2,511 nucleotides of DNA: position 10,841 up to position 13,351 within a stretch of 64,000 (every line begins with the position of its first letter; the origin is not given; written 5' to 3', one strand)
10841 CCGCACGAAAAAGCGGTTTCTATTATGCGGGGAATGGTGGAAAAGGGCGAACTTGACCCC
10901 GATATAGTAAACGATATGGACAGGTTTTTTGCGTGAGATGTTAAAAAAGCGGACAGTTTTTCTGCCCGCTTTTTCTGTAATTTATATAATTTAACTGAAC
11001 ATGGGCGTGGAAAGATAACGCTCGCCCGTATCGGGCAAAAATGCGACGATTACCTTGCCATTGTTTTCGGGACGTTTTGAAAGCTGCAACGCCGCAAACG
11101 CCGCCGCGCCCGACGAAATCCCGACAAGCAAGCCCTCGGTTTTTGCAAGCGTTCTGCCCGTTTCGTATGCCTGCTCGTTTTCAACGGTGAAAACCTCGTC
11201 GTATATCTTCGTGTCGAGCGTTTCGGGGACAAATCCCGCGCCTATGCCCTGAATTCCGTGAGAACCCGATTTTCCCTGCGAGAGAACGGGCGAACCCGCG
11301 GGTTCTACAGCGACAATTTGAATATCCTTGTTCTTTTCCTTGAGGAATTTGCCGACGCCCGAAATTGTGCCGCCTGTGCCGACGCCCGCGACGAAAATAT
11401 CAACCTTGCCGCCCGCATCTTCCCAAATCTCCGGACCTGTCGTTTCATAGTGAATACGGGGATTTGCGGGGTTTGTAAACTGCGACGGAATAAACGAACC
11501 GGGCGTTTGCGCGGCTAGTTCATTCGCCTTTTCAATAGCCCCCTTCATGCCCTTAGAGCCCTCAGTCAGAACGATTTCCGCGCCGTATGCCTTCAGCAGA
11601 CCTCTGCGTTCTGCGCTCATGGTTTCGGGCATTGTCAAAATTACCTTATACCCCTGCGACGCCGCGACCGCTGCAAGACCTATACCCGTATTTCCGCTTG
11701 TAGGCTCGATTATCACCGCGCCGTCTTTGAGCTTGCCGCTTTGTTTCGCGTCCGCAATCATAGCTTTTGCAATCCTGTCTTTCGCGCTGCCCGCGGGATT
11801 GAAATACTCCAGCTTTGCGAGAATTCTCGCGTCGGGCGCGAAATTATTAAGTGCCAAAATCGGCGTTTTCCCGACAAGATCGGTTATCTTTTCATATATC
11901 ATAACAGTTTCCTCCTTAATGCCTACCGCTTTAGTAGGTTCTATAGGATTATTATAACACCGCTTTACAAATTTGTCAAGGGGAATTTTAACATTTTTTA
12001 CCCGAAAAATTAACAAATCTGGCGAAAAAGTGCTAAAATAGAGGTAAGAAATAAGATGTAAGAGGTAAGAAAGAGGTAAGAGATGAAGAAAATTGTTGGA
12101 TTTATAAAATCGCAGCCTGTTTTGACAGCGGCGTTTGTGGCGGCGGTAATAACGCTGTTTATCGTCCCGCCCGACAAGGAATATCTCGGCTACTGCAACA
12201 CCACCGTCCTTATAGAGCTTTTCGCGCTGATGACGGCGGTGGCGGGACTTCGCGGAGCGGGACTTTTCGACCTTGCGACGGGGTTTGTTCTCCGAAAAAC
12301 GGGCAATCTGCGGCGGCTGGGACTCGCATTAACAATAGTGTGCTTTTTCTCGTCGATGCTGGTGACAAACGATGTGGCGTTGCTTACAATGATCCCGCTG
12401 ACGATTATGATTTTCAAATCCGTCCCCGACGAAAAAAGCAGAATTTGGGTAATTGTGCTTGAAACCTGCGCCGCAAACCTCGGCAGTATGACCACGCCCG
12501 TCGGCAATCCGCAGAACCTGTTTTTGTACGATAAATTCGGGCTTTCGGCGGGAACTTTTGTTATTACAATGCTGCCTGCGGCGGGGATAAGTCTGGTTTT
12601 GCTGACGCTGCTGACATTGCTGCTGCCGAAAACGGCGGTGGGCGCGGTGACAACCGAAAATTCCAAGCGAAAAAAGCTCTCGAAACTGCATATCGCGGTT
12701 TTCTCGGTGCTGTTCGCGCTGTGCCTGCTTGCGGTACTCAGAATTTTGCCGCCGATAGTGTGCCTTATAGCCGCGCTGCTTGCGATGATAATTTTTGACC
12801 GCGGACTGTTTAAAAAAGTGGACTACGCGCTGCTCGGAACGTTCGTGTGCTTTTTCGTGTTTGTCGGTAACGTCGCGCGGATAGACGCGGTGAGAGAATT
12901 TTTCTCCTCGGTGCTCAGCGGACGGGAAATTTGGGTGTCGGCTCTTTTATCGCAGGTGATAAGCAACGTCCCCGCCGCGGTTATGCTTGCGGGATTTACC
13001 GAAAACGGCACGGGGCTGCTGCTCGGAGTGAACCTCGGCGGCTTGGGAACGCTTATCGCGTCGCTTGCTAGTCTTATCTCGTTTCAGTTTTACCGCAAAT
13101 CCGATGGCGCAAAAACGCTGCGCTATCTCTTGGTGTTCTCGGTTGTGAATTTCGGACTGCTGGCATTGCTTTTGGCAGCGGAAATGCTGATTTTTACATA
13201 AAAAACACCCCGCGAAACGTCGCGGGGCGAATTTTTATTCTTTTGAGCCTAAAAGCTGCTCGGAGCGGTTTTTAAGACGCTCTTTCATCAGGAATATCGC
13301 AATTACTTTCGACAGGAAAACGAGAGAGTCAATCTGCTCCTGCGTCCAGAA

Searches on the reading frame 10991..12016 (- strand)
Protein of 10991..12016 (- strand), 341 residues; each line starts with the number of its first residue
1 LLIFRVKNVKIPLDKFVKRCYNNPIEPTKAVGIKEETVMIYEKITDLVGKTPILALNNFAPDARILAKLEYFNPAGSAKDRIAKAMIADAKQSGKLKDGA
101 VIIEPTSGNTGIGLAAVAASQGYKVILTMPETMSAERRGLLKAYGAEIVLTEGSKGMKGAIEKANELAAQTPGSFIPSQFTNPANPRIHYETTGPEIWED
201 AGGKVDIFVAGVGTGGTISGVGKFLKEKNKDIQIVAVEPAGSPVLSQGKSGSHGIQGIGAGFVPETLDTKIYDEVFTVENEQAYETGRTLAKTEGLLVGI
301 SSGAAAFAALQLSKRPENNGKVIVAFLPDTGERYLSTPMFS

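Call 71: search_protein_families(library=pfam, proteins=[window:10991-12016:-], max_evalue=0.00001)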
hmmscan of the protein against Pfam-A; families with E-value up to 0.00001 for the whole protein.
window:10991-12016:- (341 aa): 1 family
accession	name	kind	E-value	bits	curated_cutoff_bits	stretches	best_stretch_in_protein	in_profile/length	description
PF00291.31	PALP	-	1.1e-81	274.9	35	1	44-329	1-295/295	Pyridoxal-phosphate dependent enzyme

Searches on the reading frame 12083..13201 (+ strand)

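Call 71: search_protein_families(library=pfam, proteins=[window:12083-13201:+], max_evalue=0.00001)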
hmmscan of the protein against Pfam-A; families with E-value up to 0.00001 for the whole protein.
window:12083-13201:+ (372 aa): 1 family
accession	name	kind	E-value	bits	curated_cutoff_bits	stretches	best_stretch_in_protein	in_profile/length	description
PF03600.22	CitMHS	-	1.9e-32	113.1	31.9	1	13-303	12-311/336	Citrate transporter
